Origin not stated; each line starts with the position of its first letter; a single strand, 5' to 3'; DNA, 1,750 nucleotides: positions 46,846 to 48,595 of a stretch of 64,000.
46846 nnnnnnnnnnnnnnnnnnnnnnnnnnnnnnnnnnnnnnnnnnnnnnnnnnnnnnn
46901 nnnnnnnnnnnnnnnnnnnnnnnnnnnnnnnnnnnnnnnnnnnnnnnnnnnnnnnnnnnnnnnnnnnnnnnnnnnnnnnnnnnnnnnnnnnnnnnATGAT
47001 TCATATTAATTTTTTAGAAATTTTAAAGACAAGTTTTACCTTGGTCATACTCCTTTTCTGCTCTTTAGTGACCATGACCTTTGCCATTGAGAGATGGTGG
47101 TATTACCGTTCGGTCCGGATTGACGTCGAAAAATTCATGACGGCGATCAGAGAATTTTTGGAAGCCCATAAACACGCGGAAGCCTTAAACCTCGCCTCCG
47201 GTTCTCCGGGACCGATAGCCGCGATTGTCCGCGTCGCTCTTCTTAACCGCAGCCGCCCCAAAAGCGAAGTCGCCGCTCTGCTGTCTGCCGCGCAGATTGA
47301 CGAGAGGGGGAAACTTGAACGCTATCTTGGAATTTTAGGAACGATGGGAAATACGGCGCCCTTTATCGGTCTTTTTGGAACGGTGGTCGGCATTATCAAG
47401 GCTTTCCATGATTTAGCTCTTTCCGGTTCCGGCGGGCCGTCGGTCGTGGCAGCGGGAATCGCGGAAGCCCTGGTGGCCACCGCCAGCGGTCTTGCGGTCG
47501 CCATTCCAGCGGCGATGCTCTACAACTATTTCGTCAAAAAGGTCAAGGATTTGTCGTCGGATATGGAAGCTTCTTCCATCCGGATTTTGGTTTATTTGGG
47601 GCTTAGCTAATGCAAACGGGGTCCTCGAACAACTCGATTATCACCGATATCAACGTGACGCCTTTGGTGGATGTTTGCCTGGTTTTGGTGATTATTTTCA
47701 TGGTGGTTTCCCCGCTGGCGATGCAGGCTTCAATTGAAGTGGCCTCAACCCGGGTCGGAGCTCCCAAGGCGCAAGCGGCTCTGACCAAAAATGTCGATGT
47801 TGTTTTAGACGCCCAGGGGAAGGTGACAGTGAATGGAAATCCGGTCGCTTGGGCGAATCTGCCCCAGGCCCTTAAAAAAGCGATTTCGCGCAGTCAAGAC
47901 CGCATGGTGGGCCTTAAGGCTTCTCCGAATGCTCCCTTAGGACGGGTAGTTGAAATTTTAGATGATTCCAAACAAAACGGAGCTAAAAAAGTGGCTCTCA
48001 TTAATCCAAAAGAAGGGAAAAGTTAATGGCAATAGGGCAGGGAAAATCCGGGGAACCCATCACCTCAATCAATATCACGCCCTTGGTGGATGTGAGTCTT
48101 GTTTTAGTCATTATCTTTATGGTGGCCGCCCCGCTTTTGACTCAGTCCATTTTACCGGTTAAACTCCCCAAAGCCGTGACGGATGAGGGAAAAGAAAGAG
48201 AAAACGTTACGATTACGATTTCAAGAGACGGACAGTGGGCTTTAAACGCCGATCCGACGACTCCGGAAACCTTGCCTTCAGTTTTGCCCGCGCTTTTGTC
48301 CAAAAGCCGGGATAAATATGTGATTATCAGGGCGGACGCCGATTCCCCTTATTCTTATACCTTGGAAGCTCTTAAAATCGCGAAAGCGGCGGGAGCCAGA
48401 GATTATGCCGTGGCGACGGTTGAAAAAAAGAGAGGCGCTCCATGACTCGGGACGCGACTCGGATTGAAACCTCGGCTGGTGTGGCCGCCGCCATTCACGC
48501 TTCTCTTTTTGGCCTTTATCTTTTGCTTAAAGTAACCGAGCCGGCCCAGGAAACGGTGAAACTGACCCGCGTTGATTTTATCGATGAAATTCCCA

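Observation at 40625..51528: Nine-gene, fully translationally coupled operon resembling an expanded, permuted Tol-Pal / Agl-Glt-type envelope motor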

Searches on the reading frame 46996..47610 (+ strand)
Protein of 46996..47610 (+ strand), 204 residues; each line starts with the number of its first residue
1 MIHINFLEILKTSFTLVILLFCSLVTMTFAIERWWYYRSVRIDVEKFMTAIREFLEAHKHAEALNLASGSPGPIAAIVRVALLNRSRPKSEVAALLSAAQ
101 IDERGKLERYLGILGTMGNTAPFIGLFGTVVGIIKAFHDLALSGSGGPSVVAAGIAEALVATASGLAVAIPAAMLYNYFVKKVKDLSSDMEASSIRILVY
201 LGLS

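Call 4: search_protein_families(library=pfam, proteins=[window:46996-47610:+], max_evalue=0.01)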
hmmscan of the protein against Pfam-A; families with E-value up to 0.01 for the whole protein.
window:46996-47610:+ (204 aa): 1 family
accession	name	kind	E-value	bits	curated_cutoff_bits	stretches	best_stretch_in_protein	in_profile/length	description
PF01618.21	MotA_ExbB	-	1.4e-32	112.5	22.9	1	75-191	7-126/127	MotA/TolQ/ExbB proton channel family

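Call 5: search_protein_families(library=ncbifam, proteins=[window:46996-47610:+], max_evalue=0.01)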
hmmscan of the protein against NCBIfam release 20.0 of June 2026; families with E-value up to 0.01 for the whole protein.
window:46996-47610:+ (204 aa): 10 families
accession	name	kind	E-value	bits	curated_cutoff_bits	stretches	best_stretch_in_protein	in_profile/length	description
TIGR02796.1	tolQ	equivalog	1.6e-37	129.4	221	1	14-192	15-205/216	protein TolQ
TIGR02797.1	exbB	equivalog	4.3e-28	98.6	206.2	1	15-187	16-195/211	tonB-system energizer ExbB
TIGR02805.1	exbB2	equivalog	2.7e-22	79.4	135.35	2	106-187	50-131/138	TonB-system energizer ExbB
NF008066.0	PRK10801.1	equivalog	7.8e-21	74.6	403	1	103-189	119-205/230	Tol-Pal system protein TolQ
NF007722.0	PRK10414.1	equivalog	5.1e-20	72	402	1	108-194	127-213/244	tol-pal system-associated acyl-CoA thioesterase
NF006583.0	PRK09109.1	equivalog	5e-08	32.4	237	1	29-183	60-207/246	flagellar motor protein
NF006284.1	PRK08456.1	equivalog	9.6e-07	28.2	380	1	116-190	148-214/252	flagellar motor stator protein MotA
NF005997.1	PRK08124.1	equivalog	3e-05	23.1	340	1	108-197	141-221/259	flagellar motor stator protein MotA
NF006527.0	PRK08990.1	equivalog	0.0021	17.4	341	1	108-171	137-199/254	flagellar motor protein PomA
TIGR03818.1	MotA1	equivalog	0.0074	15.5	303.8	0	90-168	141-215/282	flagellar motor stator protein MotA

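Call 31: find_homologous_proteins(query=window:46996-47610:+, max_evalue=1e-20)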
Query window:46996-47610:+ (204 aa): 5662 proteins with E <= 1e-20 among 8000 candidates; the best 120 are listed.
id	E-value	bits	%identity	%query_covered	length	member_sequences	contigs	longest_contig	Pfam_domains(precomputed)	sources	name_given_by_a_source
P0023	7.3e-121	419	98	100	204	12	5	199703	PF01618.22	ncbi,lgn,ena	-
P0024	2.9e-106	371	85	100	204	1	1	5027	PF01618.22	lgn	-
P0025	3.6e-106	371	84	100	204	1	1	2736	PF01618.22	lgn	-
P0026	2.6e-105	368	85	100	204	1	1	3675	PF01618.22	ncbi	-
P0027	2.2e-95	336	75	100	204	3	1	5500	PF01618.22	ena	-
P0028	2.1e-94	332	75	100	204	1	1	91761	PF01618.22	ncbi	-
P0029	3.3e-93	328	74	100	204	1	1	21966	PF01618.22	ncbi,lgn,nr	ncbi:MAG: MotA/TolQ/ExbB proton channel family protein [Elusimicrobia bacterium]|nr:MotA/TolQ/ExbB p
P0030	8.8e-93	327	75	100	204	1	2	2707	PF01618.22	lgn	-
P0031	2.7e-92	326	73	100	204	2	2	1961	PF01618.22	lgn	-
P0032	6.8e-92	324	71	100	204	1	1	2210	PF01618.22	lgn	-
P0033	7.0e-92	324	73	100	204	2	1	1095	PF01618.22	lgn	-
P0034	1.4e-91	323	72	100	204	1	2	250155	PF01618.22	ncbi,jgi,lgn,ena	ncbi:MAG: MotA/TolQ/ExbB proton channel family protein [Elusimicrobiota bacterium]|jgi:biopolymer tr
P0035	8.7e-91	321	71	100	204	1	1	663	PF01618.22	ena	-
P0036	1.4e-90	320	72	100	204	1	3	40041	PF01618.22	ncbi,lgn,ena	-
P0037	2.6e-90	319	72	100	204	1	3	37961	PF01618.22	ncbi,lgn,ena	-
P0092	2.2e-70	254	58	99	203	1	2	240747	PF01618.22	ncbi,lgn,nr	ncbi:MAG: MotA/TolQ/ExbB proton channel family protein [Elusimicrobia bacterium]|nr:MotA/TolQ/ExbB p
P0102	1.3e-69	252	53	98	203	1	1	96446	PF01618.22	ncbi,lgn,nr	ncbi:MAG: MotA/TolQ/ExbB proton channel family protein [Endomicrobiales bacterium]|nr:MotA/TolQ/ExbB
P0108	2.2e-69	251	51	100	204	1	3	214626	PF01618.22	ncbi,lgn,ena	-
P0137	2.0e-67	244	56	99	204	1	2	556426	PF01618.22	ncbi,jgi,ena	ncbi:MAG: MotA/TolQ/ExbB proton channel family protein [Elusimicrobiota bacterium]|jgi:biopolymer tr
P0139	2.3e-67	244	52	99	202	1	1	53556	PF01618.22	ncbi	ncbi:MAG: MotA/TolQ/ExbB proton channel family protein [Candidatus Firestonebacteria bacterium]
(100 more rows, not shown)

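Call 32: find_encoding_contigs(protein=P0102, flank=10000, max_places=1)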
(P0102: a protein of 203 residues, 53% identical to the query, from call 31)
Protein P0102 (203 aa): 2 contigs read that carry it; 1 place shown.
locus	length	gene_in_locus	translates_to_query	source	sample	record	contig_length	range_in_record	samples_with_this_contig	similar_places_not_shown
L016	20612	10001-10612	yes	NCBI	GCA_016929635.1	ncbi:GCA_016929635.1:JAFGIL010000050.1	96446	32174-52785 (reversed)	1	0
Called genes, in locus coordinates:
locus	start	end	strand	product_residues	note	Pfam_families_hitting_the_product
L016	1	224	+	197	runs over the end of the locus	PF01914:MarC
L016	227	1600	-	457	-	PF03600:CitMHS, PF00939:Na_sulph_symp (weak)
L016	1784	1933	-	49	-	-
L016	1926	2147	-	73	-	-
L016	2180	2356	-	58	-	-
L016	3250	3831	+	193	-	PF12728:HTH_17, PF00072:Response_reg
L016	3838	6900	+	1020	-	PF25058:ARM_TT21 (faint), PF25063:ARM_TT21_C (faint), PF13174:TPR_6 (faint), PF13424:TPR_12 (faint), PF13428:TPR_14 (faint), PF09976:TPR_21 (weak), PF13525:YfiO (weak), PF13432:TPR_16, +10 more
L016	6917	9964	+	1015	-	PF13585:CHU_C (faint), PF19077:Big_13 (faint), PF12245:Big_3_2 (faint), PF13750:Big_3_3 (faint), PF15418:DUF4625 (faint), PF13860:FlgD_ig, PF00691:OmpA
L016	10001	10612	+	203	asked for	PF01618:MotA_ExbB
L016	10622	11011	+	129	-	PF02472:ExbD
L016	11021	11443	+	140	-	PF02472:ExbD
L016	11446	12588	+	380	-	PF03544:TonB_C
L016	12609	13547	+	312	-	-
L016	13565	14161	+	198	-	-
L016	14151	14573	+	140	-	PF00072:Response_reg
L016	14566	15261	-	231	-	PF01797:Y1_Tnp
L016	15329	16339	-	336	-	PF00657:Lipase_GDSL, PF13472:Lipase_GDSL_2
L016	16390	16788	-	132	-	-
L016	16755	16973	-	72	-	-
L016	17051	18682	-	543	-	PF01435:Peptidase_M48, PF13453:Zn_ribbon_TFIIB (weak)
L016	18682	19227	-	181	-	PF04011:LemA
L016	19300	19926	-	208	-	PF03783:CsgG (faint)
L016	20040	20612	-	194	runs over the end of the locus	-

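Call 33: find_encoding_contigs(protein=P0139, flank=10000, max_places=1)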
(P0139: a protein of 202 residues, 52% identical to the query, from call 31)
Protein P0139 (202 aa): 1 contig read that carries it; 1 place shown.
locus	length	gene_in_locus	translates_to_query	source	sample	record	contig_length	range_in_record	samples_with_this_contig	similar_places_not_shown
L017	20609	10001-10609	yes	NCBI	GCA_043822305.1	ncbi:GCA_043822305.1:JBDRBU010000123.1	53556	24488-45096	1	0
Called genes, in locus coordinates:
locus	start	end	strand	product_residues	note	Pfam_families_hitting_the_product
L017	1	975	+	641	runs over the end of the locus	PF06480:FtsH_ext, PF00004:AAA, PF17862:AAA_lid_3, PF01434:Peptidase_M41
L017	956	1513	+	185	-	PF01227:GTP_cyclohydroI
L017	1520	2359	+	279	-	PF00809:Pterin_bind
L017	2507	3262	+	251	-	PF19293:CdaA_N, PF02457:DAC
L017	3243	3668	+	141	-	-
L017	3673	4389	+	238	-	PF03740:PdxJ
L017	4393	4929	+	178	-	PF00672:HAMP (weak)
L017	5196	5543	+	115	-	PF13860:FlgD_ig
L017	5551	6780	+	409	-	PF03687:UPF0164 (weak), PF13860:FlgD_ig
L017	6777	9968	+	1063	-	PF07719:TPR_2 (faint), PF13181:TPR_8 (faint), PF13428:TPR_14 (faint), PF13424:TPR_12 (weak), PF12895:ANAPC3, PF13174:TPR_6 (weak), PF13525:YfiO, PF13432:TPR_16 (weak), +14 more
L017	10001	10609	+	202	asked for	PF01618:MotA_ExbB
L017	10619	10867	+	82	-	PF20660:DUF6812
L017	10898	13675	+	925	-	PF00133:tRNA-synt_1, PF01921:tRNA-synt_1f (faint), PF09334:tRNA-synt_1g, PF01406:tRNA-synt_1e, PF08264:Anticodon_1, PF06827:zf-FPG_IleRS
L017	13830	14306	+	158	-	PF01252:Peptidase_A8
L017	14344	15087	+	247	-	PF01790:LGT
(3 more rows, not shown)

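Call 34: find_encoding_contigs(protein=P0137, flank=10000, max_places=1)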
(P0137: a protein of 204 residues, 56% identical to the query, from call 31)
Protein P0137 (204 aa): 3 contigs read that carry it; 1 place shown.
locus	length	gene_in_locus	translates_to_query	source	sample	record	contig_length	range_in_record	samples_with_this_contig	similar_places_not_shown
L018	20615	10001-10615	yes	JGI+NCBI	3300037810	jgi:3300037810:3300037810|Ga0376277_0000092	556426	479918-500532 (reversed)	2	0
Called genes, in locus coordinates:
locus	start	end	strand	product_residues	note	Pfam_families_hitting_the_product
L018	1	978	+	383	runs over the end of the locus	-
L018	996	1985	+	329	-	PF01479:S4 (weak), PF00849:PseudoU_synth_2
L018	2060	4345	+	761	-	PF00989:PAS, PF13426:PAS_9, PF08447:PAS_3 (weak), PF08448:PAS_4 (weak), PF13426:PAS_9, PF00512:HisKA, PF02518:HATPase_c, PF00072:Response_reg, +1 more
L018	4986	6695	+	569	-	PF07973:tRNA_SAD, PF00587:tRNA-synt_2b, PF03129:HGTP_anticodon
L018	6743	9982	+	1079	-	PF13432:TPR_16 (weak), PF12895:ANAPC3 (weak), PF25063:ARM_TT21_C (weak), PF13525:YfiO (weak), PF13432:TPR_16 (weak), PF13525:YfiO, PF13432:TPR_16, PF13174:TPR_6, +13 more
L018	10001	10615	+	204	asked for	PF01618:MotA_ExbB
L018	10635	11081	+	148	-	PF02472:ExbD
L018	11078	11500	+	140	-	PF02472:ExbD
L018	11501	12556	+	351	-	PF03544:TonB_C (weak)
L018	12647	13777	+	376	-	-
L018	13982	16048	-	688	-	PF02784:Orn_Arg_deC_N, PF17810:Arg_decarb_HB, PF17944:Arg_decarbox_C (weak)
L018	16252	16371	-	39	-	PF04480:DUF559 (weak)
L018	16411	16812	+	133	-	-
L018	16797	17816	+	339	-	PF00044:Gp_dh_N, PF02800:Gp_dh_C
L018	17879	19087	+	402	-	PF00162:PGK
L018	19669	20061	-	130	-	PF03840:SecG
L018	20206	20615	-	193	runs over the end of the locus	-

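Call 49: search_solved_structures(query=window:46996-47610:+, max_evalue=0.001)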
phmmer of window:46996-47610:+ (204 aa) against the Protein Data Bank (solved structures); distinct sequences matched with E-value up to 0.001: 9.
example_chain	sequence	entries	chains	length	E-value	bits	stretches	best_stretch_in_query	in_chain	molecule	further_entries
8vlw_A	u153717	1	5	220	4.2e-19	72.2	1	16-191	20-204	Tol-Pal system protein TolQ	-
9avi_A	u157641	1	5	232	5e-19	71.9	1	16-191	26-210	Tol-Pal system protein TolQ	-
8odt_A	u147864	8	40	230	1.6e-17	67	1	75-187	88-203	Tol-Pal system protein TolQ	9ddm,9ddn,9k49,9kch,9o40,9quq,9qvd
9kpz_A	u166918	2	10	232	1.7e-17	66.9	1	75-187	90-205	Tol-Pal system protein TolQ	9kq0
5sv0_B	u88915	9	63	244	9.1e-17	64.6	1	107-187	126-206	Biopolymer transport protein ExbB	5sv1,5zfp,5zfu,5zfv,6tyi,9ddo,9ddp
7ajq_A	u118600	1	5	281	1.3e-15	60.8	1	107-186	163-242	Biopolymer transport protein ExbB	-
6ye4_A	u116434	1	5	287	1.5e-15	60.6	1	107-186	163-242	Biopolymer transport protein ExbB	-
8gqy_A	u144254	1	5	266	0.00031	23.7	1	93-187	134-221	Motility protein A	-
9luc_C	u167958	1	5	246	0.001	22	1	106-173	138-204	Flagellar motor protein MotA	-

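Call 72: find_encoding_contigs(protein=P0108, flank=10000, max_places=1)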
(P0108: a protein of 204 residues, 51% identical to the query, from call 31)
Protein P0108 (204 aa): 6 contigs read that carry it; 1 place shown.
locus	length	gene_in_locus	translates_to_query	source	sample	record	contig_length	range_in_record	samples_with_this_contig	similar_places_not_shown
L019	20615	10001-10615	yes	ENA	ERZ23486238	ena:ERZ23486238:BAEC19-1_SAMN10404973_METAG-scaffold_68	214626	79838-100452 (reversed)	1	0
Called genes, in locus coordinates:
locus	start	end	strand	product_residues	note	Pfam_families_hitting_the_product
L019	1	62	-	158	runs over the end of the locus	PF03449:GreA_GreB_N, PF01272:GreA_GreB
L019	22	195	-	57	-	-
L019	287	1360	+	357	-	PF02985:HEAT (faint), PF13646:HEAT_2, PF03130:HEAT_PBS (faint), PF13513:HEAT_EZ (faint), PF00514:Arm (faint), PF13646:HEAT_2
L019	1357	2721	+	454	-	PF13506:Glyco_transf_21 (faint), PF00535:Glycos_transf_2, PF03142:Chitin_synth_2 (faint), PF13641:Glyco_tranf_2_3, PF13632:Glyco_trans_2_3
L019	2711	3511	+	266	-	-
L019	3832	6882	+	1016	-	PF09976:TPR_21 (faint), PF07719:TPR_2 (faint), PF13174:TPR_6 (faint), PF13371:TPR_9 (faint), PF25058:ARM_TT21 (faint), PF13424:TPR_12 (weak), PF13432:TPR_16 (weak), PF13525:YfiO, +11 more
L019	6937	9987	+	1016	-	PF12245:Big_3_2 (faint), PF13750:Big_3_3 (faint), PF15418:DUF4625 (faint), PF13585:CHU_C, PF13860:FlgD_ig (weak), PF13585:CHU_C (weak), PF13860:FlgD_ig (weak), PF00691:OmpA, +2 more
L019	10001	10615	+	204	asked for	PF01618:MotA_ExbB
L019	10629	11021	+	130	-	PF02472:ExbD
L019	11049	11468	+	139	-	PF02472:ExbD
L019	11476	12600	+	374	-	PF03544:TonB_C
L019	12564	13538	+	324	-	-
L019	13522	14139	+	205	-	-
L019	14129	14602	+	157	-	PF00072:Response_reg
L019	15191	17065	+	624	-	PF00324:AA_permease, PF13520:AA_permease_2, PF00359:PTS_EIIA_2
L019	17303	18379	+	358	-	-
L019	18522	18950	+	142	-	PF02082:Rrf2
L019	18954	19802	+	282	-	PF00037:Fer4 (weak), PF12837:Fer4_6 (weak), PF12838:Fer4_7 (faint), PF13237:Fer4_10, PF14697:Fer4_21 (weak), PF25160:LdpA_Fe-S-bd (faint), PF13187:Fer4_9 (weak), PF27217:AF_0155, +1 more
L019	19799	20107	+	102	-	-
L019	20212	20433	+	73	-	PF01106:NifU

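Call 73: find_encoding_contigs(protein=P0092, flank=10000, max_places=1)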
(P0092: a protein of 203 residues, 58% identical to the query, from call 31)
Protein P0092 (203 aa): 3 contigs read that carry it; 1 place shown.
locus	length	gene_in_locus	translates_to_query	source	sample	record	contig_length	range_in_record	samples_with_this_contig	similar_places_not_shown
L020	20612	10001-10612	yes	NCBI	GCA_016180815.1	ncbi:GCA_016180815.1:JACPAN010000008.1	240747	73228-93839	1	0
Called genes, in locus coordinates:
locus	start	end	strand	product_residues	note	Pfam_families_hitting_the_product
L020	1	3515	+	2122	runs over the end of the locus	PF18451:CdiA_C (faint), PF25816:RamC_N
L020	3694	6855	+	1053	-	PF07719:TPR_2 (faint), PF13174:TPR_6 (faint), PF13428:TPR_14 (faint), PF13512:TPR_18 (faint), PF14559:TPR_19 (faint), PF13525:YfiO, PF09976:TPR_21, PF13432:TPR_16 (weak), +5 more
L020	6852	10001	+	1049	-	PF12245:Big_3_2 (faint), PF13585:CHU_C (faint), PF19077:Big_13 (faint), PF13750:Big_3_3 (faint), PF15418:DUF4625 (faint), PF13860:FlgD_ig (weak), PF00691:OmpA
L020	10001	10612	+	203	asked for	PF01618:MotA_ExbB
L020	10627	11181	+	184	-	-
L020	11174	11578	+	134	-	PF00072:Response_reg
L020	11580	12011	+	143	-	PF02472:ExbD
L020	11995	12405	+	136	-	PF02472:ExbD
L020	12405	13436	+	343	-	PF03544:TonB_C, PF13103:TonB_2 (weak)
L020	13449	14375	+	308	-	-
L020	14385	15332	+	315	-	PF00561:Abhydrolase_1, PF12697:Abhydrolase_6, PF12146:Hydrolase_4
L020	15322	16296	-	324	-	PF01594:AI-2E_transport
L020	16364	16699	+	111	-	PF06155:GBBH-like_N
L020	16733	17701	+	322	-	PF12710:HAD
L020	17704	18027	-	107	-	-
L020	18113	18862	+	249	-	PF13428:TPR_14 (faint), PF07719:TPR_2 (faint), PF13174:TPR_6 (faint), PF13181:TPR_8 (faint), PF13414:TPR_11 (faint), PF21033:RMD1-3, PF14559:TPR_19 (weak), PF21033:RMD1-3 (weak), +3 more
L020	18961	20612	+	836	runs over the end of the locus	PF22904:NOMO1-like_2nd (faint), PF13620:CarboxypepD_reg, PF13715:CarbopepD_reg_2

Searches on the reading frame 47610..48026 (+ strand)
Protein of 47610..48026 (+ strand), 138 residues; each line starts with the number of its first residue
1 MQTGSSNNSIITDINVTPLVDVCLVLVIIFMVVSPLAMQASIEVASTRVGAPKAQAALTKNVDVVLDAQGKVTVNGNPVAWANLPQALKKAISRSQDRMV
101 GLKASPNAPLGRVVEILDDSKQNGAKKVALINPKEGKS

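Call 4: search_protein_families(library=pfam, proteins=[window:47610-48026:+], max_evalue=0.01)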
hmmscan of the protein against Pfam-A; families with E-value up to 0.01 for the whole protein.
window:47610-48026:+ (138 aa): 1 family
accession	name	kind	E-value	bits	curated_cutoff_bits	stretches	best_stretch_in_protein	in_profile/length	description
PF02472.21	ExbD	-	1.1e-24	87.3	25.4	1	12-131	6-124/128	Biopolymer transport protein ExbD/TolR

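Call 5: search_protein_families(library=ncbifam, proteins=[window:47610-48026:+], max_evalue=0.01)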
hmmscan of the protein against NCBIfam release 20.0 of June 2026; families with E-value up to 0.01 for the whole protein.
window:47610-48026:+ (138 aa): 5 families
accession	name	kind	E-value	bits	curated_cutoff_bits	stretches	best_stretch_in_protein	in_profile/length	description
TIGR02801.1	tolR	equivalog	1.6e-20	74.1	127.3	1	11-131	2-127/129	protein TolR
TIGR02803.1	ExbD_1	equivalog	2.1e-15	56.9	152.95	1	13-131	3-119/122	TonB system transport protein ExbD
NF008429.0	PRK11267.1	equivalog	4.4e-15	56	216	1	5-133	9-135/141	TonB system transport protein ExbD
TIGR02804.1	ExbD_2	equivalog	9.9e-10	38.9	123.45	1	13-132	3-119/121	TonB system transport protein ExbD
NF008248.0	PRK11024.1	equivalog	2.2e-07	31.1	162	1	4-129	6-136/142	colicin uptake protein TolR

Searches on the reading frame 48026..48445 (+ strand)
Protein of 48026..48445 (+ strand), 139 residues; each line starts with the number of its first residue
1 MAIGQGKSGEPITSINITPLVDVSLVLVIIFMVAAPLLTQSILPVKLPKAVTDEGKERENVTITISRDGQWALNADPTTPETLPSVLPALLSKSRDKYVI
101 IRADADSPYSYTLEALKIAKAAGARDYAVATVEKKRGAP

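Call 4: search_protein_families(library=pfam, proteins=[window:48026-48445:+], max_evalue=0.01)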
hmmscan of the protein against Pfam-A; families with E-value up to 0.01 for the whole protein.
window:48026-48445:+ (139 aa): 1 family
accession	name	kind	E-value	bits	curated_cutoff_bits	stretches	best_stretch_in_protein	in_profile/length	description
PF02472.21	ExbD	-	8.3e-28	97.5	25.4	1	13-132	6-126/128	Biopolymer transport protein ExbD/TolR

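Call 5: search_protein_families(library=ncbifam, proteins=[window:48026-48445:+], max_evalue=0.01)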
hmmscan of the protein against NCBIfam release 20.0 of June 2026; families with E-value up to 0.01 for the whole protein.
window:48026-48445:+ (139 aa): 5 families
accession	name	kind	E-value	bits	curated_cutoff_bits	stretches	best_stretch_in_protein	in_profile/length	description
TIGR02801.1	tolR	equivalog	7.4e-23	81.6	127.3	1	13-130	3-127/129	protein TolR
TIGR02803.1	ExbD_1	equivalog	1.8e-17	63.5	152.95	1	14-125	3-114/122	TonB system transport protein ExbD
NF008429.0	PRK11267.1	equivalog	7.1e-16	58.5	216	1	12-124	15-127/141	TonB system transport protein ExbD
NF008248.0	PRK11024.1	equivalog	6.5e-15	55.5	162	1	13-128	14-136/142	colicin uptake protein TolR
TIGR02804.1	ExbD_2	equivalog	4.2e-10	40.1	123.45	1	14-130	3-118/121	TonB system transport protein ExbD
